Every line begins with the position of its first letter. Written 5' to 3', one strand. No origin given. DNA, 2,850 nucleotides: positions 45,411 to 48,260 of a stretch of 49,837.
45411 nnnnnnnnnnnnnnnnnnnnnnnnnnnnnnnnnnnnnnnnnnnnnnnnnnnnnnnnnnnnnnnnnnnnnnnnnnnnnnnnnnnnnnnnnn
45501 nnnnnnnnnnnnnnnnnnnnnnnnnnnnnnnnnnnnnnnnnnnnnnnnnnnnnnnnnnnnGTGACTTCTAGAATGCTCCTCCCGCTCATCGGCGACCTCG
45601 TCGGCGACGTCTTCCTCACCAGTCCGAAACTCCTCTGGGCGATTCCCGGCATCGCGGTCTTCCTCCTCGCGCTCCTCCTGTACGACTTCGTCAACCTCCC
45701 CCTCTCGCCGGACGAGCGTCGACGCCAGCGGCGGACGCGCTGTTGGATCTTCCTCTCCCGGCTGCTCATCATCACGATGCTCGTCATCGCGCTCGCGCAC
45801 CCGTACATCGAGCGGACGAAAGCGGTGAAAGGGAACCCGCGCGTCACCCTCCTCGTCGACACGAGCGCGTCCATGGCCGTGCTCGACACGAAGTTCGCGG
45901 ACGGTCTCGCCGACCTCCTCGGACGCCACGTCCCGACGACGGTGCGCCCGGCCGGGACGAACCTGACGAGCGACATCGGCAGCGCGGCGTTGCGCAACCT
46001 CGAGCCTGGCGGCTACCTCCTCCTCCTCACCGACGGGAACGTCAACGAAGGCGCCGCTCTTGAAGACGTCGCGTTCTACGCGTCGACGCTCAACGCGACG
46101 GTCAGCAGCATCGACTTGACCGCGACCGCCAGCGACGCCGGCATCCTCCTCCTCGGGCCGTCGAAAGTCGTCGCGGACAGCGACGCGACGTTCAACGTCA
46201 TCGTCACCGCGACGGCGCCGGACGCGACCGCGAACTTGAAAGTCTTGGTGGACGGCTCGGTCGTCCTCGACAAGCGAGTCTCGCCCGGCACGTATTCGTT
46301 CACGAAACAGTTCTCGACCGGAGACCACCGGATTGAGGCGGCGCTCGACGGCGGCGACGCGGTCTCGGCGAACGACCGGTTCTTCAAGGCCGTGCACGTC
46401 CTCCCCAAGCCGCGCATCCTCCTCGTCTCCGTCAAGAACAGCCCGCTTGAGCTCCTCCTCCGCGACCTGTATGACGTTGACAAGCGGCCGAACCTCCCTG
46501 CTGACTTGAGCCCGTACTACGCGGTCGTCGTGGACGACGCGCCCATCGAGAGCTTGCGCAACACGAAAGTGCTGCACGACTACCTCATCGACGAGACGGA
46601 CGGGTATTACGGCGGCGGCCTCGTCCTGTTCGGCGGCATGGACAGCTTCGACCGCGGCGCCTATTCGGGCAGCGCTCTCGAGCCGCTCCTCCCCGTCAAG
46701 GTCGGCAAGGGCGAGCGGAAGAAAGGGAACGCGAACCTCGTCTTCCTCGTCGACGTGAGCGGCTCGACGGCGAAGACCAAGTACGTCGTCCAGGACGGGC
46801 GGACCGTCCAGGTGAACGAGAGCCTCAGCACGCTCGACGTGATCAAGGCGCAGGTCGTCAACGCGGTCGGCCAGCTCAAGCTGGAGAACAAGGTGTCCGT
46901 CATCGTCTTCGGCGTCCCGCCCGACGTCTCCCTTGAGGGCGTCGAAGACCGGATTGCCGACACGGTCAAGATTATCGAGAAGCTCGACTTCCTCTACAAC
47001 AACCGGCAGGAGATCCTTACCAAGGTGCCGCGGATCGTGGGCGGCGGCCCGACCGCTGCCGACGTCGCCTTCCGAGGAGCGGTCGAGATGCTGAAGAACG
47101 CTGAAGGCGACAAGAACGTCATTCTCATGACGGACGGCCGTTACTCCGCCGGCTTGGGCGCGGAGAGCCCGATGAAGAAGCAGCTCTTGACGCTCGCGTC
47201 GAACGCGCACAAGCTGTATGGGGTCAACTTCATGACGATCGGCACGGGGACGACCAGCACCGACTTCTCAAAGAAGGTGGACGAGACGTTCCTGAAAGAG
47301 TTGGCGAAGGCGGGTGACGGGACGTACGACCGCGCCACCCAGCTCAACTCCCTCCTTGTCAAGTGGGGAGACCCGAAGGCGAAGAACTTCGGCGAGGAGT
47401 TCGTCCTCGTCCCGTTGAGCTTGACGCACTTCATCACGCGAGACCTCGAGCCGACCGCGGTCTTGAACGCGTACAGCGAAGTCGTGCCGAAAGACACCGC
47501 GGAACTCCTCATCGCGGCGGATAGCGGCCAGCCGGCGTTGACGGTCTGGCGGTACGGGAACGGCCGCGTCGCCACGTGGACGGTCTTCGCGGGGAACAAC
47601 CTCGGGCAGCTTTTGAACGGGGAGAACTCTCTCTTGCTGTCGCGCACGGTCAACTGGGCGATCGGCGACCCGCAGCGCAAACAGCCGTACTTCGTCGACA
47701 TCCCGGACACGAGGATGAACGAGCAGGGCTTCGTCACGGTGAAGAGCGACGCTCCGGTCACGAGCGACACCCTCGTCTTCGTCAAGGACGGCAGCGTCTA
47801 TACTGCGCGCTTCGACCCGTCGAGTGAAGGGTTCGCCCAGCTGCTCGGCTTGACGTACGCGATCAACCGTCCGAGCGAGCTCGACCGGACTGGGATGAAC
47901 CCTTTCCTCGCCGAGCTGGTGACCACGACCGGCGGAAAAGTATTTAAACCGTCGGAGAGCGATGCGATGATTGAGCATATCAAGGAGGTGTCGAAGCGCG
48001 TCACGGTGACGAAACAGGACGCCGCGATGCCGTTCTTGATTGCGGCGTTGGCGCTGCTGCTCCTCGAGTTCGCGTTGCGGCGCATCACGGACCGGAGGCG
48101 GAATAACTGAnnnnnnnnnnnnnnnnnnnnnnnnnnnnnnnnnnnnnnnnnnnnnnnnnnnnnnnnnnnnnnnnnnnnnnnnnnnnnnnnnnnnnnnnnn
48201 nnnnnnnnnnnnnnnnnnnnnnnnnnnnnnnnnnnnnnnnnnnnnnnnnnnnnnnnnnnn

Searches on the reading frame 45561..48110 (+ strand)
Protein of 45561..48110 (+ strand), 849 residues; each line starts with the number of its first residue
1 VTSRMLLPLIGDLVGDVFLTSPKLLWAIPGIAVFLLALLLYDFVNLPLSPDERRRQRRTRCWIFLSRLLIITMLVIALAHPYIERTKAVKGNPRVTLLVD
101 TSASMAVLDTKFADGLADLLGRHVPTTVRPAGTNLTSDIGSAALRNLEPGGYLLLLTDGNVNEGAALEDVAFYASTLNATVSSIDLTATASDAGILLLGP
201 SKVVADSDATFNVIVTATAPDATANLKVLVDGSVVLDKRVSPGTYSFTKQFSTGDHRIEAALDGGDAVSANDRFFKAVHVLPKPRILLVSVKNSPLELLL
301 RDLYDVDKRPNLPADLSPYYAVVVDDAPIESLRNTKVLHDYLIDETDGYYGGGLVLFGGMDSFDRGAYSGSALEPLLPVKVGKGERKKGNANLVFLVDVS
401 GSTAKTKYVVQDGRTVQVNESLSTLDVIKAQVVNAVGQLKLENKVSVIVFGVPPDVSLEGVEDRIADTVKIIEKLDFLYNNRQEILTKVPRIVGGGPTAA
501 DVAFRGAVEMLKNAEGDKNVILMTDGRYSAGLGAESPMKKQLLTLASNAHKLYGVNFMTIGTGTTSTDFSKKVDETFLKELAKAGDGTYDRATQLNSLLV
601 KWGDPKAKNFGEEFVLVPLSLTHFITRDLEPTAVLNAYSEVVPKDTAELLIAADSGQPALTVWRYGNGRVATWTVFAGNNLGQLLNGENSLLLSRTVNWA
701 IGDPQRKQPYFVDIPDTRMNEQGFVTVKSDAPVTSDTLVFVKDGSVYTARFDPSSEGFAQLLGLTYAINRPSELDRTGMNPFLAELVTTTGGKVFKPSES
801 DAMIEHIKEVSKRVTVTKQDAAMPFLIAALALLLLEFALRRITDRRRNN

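Call 89: search_protein_families(library=pfam, proteins=[window:45561-48110:+], max_evalue=0.001)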
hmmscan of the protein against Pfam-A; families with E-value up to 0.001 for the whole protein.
window:45561-48110:+ (849 aa): 4 families
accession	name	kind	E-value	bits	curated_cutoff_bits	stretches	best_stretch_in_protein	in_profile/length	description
PF13519.12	VWA_2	-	1.3e-07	32.6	27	1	393-526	1-106/107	von Willebrand factor type A domain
PF00092.34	VWA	-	3.3e-07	31.1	23.8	1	392-591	1-161/174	von Willebrand factor type A domain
PF07584.16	BatA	-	8.8e-05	23.3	25.9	1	48-81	44-77/77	Aerotolerance regulator N-terminal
PF16640.11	Big_3_5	-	0.00071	20.5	35.5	1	199-269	4-76/88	Bacterial Ig-like domain (group 3)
